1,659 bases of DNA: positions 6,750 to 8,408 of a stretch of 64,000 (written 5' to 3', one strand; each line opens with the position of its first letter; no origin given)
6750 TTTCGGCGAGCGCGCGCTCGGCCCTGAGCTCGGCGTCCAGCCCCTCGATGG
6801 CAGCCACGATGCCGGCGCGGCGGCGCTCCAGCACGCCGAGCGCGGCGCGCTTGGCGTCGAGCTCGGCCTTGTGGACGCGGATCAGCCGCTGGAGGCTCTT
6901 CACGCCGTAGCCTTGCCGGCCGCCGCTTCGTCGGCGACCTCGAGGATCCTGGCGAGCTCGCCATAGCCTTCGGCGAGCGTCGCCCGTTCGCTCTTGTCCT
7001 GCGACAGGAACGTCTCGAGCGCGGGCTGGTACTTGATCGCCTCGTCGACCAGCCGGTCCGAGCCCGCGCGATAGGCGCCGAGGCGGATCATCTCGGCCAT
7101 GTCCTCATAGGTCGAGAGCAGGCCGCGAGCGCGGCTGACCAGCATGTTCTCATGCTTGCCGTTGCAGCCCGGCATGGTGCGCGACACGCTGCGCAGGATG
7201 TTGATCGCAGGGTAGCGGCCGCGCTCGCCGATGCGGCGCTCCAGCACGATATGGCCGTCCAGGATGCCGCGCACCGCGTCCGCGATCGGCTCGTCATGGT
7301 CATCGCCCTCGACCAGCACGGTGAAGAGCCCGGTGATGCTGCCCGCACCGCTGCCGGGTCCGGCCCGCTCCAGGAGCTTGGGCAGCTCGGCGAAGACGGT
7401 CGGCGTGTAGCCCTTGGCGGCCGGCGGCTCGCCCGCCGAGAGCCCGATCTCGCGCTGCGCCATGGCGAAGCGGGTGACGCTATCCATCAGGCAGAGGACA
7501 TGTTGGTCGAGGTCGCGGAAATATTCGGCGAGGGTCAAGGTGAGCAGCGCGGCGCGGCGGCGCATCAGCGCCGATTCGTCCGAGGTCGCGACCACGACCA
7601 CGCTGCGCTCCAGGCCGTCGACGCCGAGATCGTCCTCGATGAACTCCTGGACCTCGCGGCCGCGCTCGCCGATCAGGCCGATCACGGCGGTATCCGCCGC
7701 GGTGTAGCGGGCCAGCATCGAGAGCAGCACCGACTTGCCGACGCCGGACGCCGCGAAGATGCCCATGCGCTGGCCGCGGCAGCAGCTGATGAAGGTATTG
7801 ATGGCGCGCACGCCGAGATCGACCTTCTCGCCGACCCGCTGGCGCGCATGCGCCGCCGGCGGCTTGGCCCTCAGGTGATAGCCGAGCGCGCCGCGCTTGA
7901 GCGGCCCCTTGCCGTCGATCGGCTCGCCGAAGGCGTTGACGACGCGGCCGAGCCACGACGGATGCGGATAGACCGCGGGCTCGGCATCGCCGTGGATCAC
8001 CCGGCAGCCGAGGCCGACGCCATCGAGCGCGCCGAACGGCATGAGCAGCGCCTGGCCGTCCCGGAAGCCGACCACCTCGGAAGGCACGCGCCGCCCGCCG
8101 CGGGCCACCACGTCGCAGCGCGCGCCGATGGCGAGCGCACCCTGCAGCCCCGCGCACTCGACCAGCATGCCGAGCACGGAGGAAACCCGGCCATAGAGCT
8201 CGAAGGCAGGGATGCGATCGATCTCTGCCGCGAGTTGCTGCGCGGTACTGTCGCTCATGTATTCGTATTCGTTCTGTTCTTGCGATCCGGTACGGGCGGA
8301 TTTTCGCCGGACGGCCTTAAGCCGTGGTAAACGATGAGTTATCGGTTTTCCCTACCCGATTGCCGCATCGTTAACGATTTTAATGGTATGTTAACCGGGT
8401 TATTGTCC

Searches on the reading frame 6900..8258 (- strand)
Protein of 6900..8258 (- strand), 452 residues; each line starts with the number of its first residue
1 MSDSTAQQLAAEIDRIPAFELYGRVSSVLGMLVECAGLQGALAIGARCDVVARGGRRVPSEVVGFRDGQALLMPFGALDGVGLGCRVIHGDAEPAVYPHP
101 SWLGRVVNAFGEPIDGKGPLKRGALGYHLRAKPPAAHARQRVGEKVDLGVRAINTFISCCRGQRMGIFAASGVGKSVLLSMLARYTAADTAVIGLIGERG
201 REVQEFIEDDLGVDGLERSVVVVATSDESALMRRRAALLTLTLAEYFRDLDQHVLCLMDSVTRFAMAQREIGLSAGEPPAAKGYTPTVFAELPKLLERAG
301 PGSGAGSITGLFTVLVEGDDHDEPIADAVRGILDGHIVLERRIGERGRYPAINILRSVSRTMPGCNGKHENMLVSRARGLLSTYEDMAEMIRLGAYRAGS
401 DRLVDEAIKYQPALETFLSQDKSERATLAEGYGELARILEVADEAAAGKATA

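Call 94: search_protein_families(library=pfam, proteins=[window:6900-8258:-], max_evalue=0.0001)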
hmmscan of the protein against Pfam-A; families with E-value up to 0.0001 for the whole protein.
window:6900-8258:- (452 aa): 2 families
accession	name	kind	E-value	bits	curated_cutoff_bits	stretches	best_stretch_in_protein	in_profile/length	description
PF00006.31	ATP-synt_ab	-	1.4e-84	283.5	29.5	1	149-359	1-213/213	ATP synthase alpha/beta family, nucleotide-binding domain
PF18269.6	T3SS_ATPase_C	-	3.4e-19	68.9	22.7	1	372-436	7-71/72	T3SS EscN ATPase C-terminal domain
